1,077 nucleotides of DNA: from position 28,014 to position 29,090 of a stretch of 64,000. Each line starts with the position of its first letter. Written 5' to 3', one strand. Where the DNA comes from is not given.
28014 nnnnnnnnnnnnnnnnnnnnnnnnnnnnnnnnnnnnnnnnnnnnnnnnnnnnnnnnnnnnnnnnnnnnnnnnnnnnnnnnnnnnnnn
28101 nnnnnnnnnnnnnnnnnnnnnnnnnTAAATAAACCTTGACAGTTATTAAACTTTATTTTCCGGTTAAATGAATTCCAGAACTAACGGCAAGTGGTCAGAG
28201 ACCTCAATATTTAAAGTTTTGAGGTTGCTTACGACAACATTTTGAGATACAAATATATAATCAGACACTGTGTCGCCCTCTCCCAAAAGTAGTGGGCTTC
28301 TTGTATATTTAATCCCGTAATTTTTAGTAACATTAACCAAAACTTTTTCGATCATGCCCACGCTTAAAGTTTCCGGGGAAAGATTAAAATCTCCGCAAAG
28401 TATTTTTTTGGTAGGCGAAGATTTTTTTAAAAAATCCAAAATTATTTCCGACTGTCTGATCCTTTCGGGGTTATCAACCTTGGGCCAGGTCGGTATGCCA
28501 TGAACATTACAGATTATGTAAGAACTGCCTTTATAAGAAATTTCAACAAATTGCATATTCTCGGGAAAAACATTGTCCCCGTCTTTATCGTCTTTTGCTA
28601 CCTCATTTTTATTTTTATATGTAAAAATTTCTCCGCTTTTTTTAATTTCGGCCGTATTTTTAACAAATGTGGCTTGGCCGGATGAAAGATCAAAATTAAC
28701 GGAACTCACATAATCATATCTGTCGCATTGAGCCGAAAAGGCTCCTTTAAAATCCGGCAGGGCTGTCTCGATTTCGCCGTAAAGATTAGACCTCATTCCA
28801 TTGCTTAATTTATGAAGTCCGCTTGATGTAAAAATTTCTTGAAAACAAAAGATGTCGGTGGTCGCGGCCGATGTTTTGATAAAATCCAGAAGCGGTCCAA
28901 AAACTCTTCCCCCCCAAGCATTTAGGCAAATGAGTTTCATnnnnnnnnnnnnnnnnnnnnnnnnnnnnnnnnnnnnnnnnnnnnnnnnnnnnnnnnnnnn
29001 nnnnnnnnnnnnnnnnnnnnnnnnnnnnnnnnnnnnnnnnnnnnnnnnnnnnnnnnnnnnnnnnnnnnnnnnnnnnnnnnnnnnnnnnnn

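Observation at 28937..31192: Unusual 751 aa tri-domain fusion: nucleotidyltransferase-like + dTMP-kinase-like P-loop kinase + GT4 glycosyltransferase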

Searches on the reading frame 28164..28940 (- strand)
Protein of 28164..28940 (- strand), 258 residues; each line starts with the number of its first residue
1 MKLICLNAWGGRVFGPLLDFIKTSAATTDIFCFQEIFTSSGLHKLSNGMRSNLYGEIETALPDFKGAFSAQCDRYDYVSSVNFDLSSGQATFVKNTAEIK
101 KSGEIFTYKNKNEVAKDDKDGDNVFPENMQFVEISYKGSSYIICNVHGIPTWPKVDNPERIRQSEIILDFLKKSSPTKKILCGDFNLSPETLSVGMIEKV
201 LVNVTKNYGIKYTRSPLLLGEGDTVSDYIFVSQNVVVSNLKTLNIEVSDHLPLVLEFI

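Call 9: search_protein_families(library=pfam, proteins=[window:28164-28940:-], max_evalue=0.01)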
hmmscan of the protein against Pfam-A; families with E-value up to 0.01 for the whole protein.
window:28164-28940:- (258 aa): 1 family
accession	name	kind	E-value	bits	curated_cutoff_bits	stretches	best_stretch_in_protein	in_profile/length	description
PF03372.29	Exo_endo_phos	-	9.1e-11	42.3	24.5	1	7-250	4-225/225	Endonuclease/Exonuclease/phosphatase family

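Call 65: search_protein_families(library=ncbifam, proteins=[window:28164-28940:-], max_evalue=0.00001)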
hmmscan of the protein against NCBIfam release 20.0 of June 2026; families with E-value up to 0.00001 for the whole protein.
window:28164-28940:- (258 aa): 0 families

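Call 78: search_protein_families(library=padloc, proteins=[window:28164-28940:-], max_evalue=0.01)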
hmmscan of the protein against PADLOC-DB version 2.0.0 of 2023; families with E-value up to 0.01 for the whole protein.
window:28164-28940:- (258 aa): 0 families
